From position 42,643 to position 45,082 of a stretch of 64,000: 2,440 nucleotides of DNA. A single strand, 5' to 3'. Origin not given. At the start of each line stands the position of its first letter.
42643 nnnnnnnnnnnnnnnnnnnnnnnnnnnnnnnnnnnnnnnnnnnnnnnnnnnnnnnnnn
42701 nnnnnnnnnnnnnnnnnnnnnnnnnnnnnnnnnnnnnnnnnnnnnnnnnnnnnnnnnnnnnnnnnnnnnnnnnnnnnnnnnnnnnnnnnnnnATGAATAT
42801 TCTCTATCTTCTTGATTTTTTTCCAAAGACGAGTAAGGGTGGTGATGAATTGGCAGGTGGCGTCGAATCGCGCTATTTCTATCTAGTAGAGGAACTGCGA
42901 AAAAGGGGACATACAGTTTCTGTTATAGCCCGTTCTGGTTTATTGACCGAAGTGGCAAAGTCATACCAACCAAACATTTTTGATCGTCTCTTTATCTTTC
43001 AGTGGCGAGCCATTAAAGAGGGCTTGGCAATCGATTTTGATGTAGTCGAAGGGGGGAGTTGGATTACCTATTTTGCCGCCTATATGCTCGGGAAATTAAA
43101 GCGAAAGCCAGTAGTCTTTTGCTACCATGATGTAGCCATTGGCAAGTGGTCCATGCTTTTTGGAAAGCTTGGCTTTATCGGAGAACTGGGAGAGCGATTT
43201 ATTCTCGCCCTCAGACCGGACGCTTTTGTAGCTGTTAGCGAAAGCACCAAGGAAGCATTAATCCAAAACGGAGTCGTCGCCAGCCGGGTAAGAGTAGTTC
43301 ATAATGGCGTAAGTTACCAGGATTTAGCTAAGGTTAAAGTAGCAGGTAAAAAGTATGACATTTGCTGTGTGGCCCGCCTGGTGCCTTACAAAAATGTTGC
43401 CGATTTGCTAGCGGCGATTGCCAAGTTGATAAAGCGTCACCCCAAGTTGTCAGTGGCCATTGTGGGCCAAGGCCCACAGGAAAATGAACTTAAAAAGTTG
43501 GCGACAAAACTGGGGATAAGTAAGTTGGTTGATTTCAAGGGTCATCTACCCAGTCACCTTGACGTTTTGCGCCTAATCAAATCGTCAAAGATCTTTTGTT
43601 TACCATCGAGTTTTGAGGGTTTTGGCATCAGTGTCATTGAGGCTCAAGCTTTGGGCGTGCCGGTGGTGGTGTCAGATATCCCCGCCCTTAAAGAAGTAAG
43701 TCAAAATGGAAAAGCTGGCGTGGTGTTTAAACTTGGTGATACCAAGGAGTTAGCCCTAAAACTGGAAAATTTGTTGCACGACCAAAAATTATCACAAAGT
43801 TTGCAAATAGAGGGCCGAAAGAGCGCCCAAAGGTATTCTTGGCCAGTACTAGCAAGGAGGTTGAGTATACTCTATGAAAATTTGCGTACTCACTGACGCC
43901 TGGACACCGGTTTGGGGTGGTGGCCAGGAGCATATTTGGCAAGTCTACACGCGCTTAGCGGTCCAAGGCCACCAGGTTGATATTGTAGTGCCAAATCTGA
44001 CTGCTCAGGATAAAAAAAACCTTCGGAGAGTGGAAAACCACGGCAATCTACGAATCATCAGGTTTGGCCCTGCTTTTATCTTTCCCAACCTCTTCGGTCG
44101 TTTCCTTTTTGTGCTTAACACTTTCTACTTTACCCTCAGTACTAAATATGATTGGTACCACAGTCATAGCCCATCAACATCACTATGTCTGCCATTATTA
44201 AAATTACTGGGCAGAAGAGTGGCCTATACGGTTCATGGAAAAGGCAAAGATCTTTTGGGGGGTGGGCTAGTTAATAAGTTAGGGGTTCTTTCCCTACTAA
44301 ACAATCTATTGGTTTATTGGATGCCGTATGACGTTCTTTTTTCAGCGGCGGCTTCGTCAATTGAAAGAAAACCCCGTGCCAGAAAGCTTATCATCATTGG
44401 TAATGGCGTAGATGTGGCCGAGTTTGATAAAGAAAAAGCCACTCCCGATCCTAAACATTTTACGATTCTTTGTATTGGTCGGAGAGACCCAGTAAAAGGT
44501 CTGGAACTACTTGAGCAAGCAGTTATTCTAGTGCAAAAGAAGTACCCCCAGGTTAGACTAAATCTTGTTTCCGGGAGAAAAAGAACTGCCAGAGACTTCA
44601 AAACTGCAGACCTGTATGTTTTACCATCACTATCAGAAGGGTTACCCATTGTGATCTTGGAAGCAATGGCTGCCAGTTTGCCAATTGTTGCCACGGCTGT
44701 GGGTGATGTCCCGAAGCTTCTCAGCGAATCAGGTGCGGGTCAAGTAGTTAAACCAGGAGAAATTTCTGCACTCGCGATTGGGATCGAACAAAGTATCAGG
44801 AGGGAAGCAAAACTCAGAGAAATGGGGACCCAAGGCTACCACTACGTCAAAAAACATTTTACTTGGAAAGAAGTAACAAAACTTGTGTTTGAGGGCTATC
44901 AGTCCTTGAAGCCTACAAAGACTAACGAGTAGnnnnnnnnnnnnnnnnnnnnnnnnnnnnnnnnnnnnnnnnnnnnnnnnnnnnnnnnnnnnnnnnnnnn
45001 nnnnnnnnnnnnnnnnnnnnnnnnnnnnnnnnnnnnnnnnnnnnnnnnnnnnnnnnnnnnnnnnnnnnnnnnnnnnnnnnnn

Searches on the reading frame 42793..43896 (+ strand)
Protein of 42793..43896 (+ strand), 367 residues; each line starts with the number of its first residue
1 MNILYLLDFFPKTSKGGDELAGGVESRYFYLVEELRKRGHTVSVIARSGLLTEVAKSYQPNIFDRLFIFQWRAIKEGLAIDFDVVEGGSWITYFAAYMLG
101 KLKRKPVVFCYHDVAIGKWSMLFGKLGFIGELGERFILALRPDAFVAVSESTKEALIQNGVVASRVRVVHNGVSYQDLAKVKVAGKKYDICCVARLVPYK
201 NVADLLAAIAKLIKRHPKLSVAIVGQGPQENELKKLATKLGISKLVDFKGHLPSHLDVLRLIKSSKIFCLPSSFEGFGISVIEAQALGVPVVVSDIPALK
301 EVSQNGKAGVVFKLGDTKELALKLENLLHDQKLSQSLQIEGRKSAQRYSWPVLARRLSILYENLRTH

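Call 8: search_protein_families(library=pfam, proteins=[window:42793-43896:+], max_evalue=0.01)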
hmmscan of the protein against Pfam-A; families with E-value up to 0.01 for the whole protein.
window:42793-43896:+ (367 aa): 6 families
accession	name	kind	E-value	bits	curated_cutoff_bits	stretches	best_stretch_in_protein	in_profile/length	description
PF00534.26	Glycos_transf_1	-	4.4e-43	147.2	26.4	1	180-343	8-171/172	Glycosyl transferases group 1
PF13692.12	Glyco_trans_1_4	-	2.2e-32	112.7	27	1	189-330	3-142/142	Glycosyl transferases group 1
PF13439.12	Glyco_transf_4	-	3.1e-23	83.1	28.5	1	22-174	2-167/170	Glycosyltransferase Family 4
PF13579.12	Glyco_trans_4_4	-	6.4e-14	53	29.7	1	22-172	1-158/158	Glycosyl transferase 4-like domain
PF20706.3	GT4-conflict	-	2.9e-10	40.1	26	1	165-295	173-312/385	Family 4 Glycosyltransferase in conflict systems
PF13524.12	Glyco_trans_1_2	-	3e-07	30.9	25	1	209-346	6-130/144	Glycosyl transferase-like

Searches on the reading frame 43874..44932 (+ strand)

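Call 8: search_protein_families(library=pfam, proteins=[window:43874-44932:+], max_evalue=0.01)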
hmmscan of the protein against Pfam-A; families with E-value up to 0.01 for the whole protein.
window:43874-44932:+ (352 aa): 5 families
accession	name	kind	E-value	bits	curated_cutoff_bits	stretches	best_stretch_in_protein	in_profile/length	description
PF00534.26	Glycos_transf_1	-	1.9e-22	80.1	26.4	1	242-322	90-170/172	Glycosyl transferases group 1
PF13692.12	Glyco_trans_1_4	-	3.1e-20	73.3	27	1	242-306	74-138/142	Glycosyl transferases group 1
PF20706.3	GT4-conflict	-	8.9e-11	41.8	26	1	235-286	272-323/385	Family 4 Glycosyltransferase in conflict systems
PF13439.12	Glyco_transf_4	-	9.6e-11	42.4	28.5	1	14-129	1-109/170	Glycosyltransferase Family 4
PF13579.12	Glyco_trans_4_4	-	1.1e-06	29.5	29.7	1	15-124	1-105/158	Glycosyl transferase 4-like domain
